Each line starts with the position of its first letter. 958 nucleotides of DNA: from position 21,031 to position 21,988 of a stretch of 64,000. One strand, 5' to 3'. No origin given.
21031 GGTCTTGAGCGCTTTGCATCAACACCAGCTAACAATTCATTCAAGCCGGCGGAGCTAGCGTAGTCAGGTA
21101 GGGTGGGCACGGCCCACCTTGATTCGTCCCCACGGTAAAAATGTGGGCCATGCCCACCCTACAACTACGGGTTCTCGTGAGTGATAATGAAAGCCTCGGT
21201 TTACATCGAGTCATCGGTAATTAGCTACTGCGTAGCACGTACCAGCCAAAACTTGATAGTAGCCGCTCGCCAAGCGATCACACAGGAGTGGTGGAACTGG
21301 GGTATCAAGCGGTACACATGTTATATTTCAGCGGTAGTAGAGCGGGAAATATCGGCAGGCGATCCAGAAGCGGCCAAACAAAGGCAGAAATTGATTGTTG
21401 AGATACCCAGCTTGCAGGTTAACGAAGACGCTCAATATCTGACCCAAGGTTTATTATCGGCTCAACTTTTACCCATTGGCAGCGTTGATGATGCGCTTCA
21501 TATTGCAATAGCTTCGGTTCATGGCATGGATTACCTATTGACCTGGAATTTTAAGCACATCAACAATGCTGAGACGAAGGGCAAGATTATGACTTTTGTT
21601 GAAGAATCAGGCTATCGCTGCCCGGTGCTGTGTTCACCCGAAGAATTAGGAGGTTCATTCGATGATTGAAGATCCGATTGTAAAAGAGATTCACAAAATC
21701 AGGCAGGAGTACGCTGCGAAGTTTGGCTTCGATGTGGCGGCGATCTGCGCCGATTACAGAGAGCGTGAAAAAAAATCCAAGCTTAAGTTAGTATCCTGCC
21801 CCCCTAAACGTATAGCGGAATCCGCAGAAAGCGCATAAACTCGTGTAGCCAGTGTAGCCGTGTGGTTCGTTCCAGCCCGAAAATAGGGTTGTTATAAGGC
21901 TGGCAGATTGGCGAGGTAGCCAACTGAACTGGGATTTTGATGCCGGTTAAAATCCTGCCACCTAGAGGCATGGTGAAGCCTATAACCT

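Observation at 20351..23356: Lower-GC insertion directly after glmU, in the slot normally taken by glmS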

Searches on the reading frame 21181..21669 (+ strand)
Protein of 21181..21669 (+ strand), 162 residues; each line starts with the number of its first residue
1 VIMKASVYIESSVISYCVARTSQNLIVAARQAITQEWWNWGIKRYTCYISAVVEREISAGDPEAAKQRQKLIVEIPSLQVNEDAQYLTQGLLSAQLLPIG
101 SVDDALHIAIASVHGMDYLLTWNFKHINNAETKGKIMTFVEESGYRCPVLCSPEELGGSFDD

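Call 3: search_protein_families(library=pfam, proteins=[window:21181-21669:+], max_evalue=0.01)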
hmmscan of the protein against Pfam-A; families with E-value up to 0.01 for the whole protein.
window:21181-21669:+ (162 aa): 0 families

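Call 4: search_protein_families(library=padloc, proteins=[window:21181-21669:+], max_evalue=0.1)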
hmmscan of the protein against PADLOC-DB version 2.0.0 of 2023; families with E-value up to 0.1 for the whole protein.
window:21181-21669:+ (162 aa): 0 families

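Call 16: search_protein_families(library=ncbifam, proteins=[window:21187-21669:+], max_evalue=0.1)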
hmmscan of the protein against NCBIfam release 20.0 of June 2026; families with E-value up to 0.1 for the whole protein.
window:21187-21669:+ (160 aa): 0 families

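Call 32: search_protein_families(library=pfam, proteins=[window:21187-21669:+], max_evalue=10)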
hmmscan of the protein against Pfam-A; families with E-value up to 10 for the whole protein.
window:21187-21669:+ (160 aa): 1 family
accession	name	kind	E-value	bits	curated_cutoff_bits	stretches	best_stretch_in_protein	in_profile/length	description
PF01850.27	PIN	-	0.056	14.5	23.6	1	5-119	1-109/120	PIN domain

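Call 33: search_solved_structures(query=window:21187-21669:+, max_evalue=10)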
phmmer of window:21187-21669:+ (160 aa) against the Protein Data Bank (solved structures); distinct sequences matched with E-value up to 10: 2.
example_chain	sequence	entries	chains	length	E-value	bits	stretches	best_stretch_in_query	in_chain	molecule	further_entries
6xi1_AAA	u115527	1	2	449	0.0049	20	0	79-115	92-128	Flagellin hook IN motif family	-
5ndx_A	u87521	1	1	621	1.7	11.7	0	33-60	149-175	Glycosyl hydrolase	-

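Call 34: find_homologous_proteins(query=window:21187-21669:+, max_evalue=0.001)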
Query window:21187-21669:+ (160 aa): 1640 proteins with E <= 0.001 among 1671 candidates; the best 120 are listed.
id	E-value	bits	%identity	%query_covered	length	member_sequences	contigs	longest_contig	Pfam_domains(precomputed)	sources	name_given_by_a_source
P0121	5.6e-95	333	96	100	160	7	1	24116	-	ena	-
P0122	2.3e-71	257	74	97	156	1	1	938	-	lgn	-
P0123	1.3e-70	254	73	98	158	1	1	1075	-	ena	-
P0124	1.0e-68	248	72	97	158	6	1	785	-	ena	-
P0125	1.1e-66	241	70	96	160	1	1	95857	-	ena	-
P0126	3.5e-66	240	70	97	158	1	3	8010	PF01850.28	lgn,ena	-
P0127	4.6e-63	230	66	97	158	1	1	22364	-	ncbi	-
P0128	1.0e-62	229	66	97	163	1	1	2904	-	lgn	-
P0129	1.3e-62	228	66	98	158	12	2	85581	-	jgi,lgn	jgi:hypothetical protein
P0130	5.1e-62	226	64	97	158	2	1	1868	-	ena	-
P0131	7.1e-62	226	68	97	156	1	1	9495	-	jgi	jgi:predicted nucleic acid-binding protein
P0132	2.9e-58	214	71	89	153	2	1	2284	-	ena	-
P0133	9.8e-57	209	77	76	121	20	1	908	-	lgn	-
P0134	2.2e-56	208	61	98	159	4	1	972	-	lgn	-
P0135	4.3e-56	207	63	98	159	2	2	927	-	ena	-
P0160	1.0e-52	196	60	98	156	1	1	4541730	-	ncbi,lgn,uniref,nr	ncbi:MAG: type II toxin-antitoxin system VapC family toxin [Candidatus Thiothrix singaporensis]|unir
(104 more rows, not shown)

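Call 35: find_encoding_contigs(protein=P0121, flank=10000, max_places=4)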
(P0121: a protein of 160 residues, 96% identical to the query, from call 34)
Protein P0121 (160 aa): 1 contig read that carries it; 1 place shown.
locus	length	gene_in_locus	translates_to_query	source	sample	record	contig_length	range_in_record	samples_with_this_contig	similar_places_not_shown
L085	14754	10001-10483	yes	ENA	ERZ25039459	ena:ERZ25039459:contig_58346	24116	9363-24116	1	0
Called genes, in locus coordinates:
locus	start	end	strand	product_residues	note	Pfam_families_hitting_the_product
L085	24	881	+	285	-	PF02195:ParB_N, PF17762:HTH_ParB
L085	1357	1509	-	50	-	-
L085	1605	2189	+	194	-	PF00119:ATP-synt_A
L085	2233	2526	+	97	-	PF00137:ATP-synt_C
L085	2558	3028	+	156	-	PF00430:ATP-synt_B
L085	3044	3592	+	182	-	PF00213:OSCP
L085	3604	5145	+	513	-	PF02874:ATP-synt_ab_N, PF00006:ATP-synt_ab, PF00306:ATP-synt_ab_C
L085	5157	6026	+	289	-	PF00231:ATP-synt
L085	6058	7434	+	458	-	PF02874:ATP-synt_ab_N, PF00006:ATP-synt_ab, PF22919:ATP-synt_VA_C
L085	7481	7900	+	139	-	PF02823:ATP-synt_DE_N, PF00401:ATP-synt_DE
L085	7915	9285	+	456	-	PF00483:NTP_transferase, PF01128:IspD, PF12804:NTP_transf_3, PF25084:LbH_EIF2B, PF00132:Hexapep (weak), PF25087:GMPPB_C, PF00132:Hexapep, PF14602:Hexapep_2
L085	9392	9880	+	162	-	-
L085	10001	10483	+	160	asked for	-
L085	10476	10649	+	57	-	-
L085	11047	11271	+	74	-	-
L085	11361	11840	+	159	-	PF01850:PIN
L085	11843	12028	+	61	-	-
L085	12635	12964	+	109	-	-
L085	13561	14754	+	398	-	?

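Call 36: find_encoding_contigs(protein=P0160, flank=4000, max_places=3)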
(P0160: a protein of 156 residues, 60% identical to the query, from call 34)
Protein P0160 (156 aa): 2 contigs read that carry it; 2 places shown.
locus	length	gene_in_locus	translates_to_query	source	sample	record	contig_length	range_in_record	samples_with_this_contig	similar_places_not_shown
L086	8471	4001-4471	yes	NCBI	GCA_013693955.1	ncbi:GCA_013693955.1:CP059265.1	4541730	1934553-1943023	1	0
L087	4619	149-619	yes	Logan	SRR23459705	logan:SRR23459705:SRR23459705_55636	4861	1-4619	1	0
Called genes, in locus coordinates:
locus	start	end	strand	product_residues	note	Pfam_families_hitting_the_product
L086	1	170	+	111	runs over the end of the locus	-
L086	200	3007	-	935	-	-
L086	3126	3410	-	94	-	PF11848:DUF3368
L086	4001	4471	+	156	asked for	-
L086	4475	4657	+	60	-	-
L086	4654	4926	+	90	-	-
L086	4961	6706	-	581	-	PF00664:ABC_membrane, PF00005:ABC_tran, PF02463:SMC_N (weak)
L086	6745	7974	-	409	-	-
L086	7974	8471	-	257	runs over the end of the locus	PF01061:ABC2_membrane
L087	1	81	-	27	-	?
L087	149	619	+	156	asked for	-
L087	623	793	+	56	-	-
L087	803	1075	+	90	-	-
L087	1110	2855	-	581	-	PF00664:ABC_membrane, PF00005:ABC_tran, PF02463:SMC_N (weak)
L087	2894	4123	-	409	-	PF01266:DAO (faint), PF03486:HI0933_like, PF07992:Pyr_redox_2 (faint), PF13450:NAD_binding_8 (faint), PF22780:HI0933_like_1st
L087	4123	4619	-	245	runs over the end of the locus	?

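Call 43: search_protein_families(library=padloc, proteins=[L085:9392-9880:+, L085:11047-11271:+, L085:12635-12964:+], max_evalue=0.01)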
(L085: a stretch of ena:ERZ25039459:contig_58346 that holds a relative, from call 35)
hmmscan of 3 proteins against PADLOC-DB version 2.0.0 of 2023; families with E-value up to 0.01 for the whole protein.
L085:9392-9880:+ (162 aa): 0 families

L085:11047-11271:+ (74 aa): 0 families

L085:12635-12964:+ (109 aa): 0 families

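Call 44: search_protein_families(library=pfam, proteins=[L085:9392-9880:+, L085:11047-11271:+, L085:12635-12964:+, L085:13561-14754:+], max_evalue=0.1)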
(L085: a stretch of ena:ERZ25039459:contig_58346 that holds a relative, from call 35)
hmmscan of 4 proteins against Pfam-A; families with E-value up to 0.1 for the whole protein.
L085:9392-9880:+ (162 aa): 1 family
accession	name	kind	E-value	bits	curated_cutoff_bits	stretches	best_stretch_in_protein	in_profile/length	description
PF06305.16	LapA_dom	-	0.057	13.8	28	1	23-57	8-46/64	Lipopolysaccharide assembly protein A domain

L085:11047-11271:+ (74 aa): 1 family
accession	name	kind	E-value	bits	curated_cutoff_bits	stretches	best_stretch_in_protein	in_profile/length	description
PF16733.10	NRho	-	0.032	14.8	27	0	9-34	42-67/69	Rhomboid N-terminal domain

L085:12635-12964:+ (109 aa): 0 families

L085:13561-14754:+ (398 aa): 0 families

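Call 63: search_solved_structures(query=A4, max_evalue=1)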
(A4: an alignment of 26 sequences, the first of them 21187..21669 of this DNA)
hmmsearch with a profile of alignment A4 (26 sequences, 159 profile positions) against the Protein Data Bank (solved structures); distinct sequences matched with E-value up to 1: 1.
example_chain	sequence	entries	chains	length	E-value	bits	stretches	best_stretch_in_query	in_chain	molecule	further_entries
3k1j_A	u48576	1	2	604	0.58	13.4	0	29-112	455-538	ATP-dependent protease Lon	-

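Call 73: predict_structure(alignment_id=A4)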
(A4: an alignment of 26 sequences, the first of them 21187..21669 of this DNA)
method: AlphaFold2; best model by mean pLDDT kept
length: 160 residues; sequences in the alignment: 26
mean_pLDDT: 90.7   pTM: 0.86
mean pLDDT of the five models: 90.7, 90.5, 90.4, 89.8, 89.2
residues with pLDDT >= 90: 128; 70-90: 22; 50-70: 8; < 50: 2
segments of 3 or more residues with pLDDT < 50: none
pLDDT, mean of each block of 10 residues (from residue 1): 93 93 94 94 95 93 95 96 96 86 95 96 73 94 94 67
secondary structure, 60 per line:
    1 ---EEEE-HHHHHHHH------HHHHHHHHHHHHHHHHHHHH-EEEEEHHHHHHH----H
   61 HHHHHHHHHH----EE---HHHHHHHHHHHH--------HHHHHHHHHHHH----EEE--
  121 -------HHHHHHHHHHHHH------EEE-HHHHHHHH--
elements in order: E4-7 H9-16 H23-42 E44-48 H49-55 H60-70 H80-91 H100-111 E116-118 H128-140 E147-149 H151-158

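Call 76: fold_search(model_id=the predicted structure, library=pdb)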
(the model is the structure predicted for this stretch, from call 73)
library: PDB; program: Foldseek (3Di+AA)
matches with E <= 10: 756; with E <= 0.001: 14
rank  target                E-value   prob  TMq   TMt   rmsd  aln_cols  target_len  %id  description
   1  6a7v_C                1.8e-05  1.00  0.61  0.68   3.6       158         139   19  Crystal structure of Mycobacterium tuberculosis VapBC11 toxin-antitoxin complex (released 2018-10-10)
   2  6a7v_G                3.4e-05  1.00  0.61  0.69   3.6       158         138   19  Crystal structure of Mycobacterium tuberculosis VapBC11 toxin-antitoxin complex (released 2018-10-10)
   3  8wmm_G                3.7e-05  1.00  0.54  0.62   4.8       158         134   16  Structure of CbCas9-PcrIIC1 complex bound to 28-bp DNA substrate (20-nt complementary) (released 2024-06-05)
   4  5ecw_A                4.1e-05  1.00  0.60  0.70   3.7       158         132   13  Structure of the Shigella flexneri VapC mutant D7A (released 2016-02-17)
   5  5ed0_A                1.3e-04  1.00  0.56  0.66   4.3       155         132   15  Structure of the Shigella flexneri VapC mutant D7N (released 2016-02-17)
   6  6a7v_A                1.4e-04  1.00  0.60  0.69   3.6       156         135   19  Crystal structure of Mycobacterium tuberculosis VapBC11 toxin-antitoxin complex (released 2018-10-10)
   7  6ifc_A                1.4e-04  1.00  0.58  0.68   4.3       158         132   12  Crystal structure of VapBC from Salmonella typhimurium (released 2020-01-29)
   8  3zvk_B                1.7e-04  1.00  0.57  0.67   4.9       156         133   14  Crystal structure of VapBC2 from Rickettsia felis bound to a DNA fragment from their promoter (released 2011-12-14)
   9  5ecd_A                1.9e-04  1.00  0.57  0.67   4.3       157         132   14  Structure of the Shigella flexneri VapC mutant D98N crystal form 1 (released 2016-02-17)
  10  9h6a_A                3.1e-04  1.00  0.59  0.69   3.8       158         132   15  Crystal structure of the E. coli F-plasmid VapBC toxin-antitoxin complex (released 2024-12-18)
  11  3tnd_A                4.6e-04  1.00  0.58  0.69   4.4       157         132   15  Crystal structure of Shigella flexneri VapBC toxin-antitoxin complex (released 2011-11-02)
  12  6sd6_C                4.6e-04  1.00  0.55  0.63   3.6       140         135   16  Structure of VapBC from Shigella sonnei (released 2020-08-26)
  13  6sd6_D                5.8e-04  1.00  0.60  0.71   3.5       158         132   14  Structure of VapBC from Shigella sonnei (released 2020-08-26)
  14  5x3t_B                6.6e-04  1.00  0.57  0.64   4.3       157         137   11  VapBC from Mycobacterium tuberculosis (released 2017-06-07)
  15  3zvk_C                1.0e-03  1.00  0.55  0.65   4.2       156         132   14  Crystal structure of VapBC2 from Rickettsia felis bound to a DNA fragment from their promoter (released 2011-12-14)
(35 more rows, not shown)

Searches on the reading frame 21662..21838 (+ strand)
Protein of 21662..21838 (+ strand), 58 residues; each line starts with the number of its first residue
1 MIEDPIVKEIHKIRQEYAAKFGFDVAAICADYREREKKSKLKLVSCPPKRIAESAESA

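Call 3: search_protein_families(library=pfam, proteins=[window:21662-21838:+], max_evalue=0.01)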
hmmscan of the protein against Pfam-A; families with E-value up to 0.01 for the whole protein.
window:21662-21838:+ (58 aa): 0 families

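Call 4: search_protein_families(library=padloc, proteins=[window:21662-21838:+], max_evalue=0.1)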
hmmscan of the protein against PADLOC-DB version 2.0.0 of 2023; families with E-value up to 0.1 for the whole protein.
window:21662-21838:+ (58 aa): 0 families

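Call 16: search_protein_families(library=ncbifam, proteins=[window:21662-21838:+], max_evalue=0.1)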
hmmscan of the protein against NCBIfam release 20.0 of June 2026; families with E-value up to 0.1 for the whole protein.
window:21662-21838:+ (58 aa): 0 families

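Call 32: search_protein_families(library=pfam, proteins=[window:21662-21838:+], max_evalue=10)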
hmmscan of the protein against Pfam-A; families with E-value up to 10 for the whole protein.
window:21662-21838:+ (58 aa): 0 families

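Call 84: search_protein_representatives(protein=window:21662-21838:+)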
Query: 58 residues. Proteins with E-value up to 0.001 (for the whole library): 984; up to 1e-10: 9; up to 1e-30: 0. The best 150 are listed.
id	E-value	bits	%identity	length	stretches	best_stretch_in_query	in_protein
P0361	4.0e-19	83.2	73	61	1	1-56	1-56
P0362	4.2e-13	64.4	60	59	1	1-55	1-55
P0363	1.5e-12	62.7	40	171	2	1-47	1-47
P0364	1.6e-12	62.6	46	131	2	4-50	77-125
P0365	1.6e-12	62.6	43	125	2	1-47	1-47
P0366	2.8e-12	61.9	39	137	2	3-57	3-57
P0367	7.2e-12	60.6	41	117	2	3-50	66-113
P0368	8.8e-11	57.2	60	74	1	4-50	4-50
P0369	1.0e-10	57.0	45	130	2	3-48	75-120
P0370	1.2e-10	56.8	48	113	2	3-37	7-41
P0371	2.8e-10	55.6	51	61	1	3-55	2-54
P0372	3.3e-10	55.4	54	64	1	4-53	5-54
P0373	8.9e-10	54.1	47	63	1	2-52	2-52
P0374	1.0e-09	53.9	51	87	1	2-52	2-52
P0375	2.2e-09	52.9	39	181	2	2-48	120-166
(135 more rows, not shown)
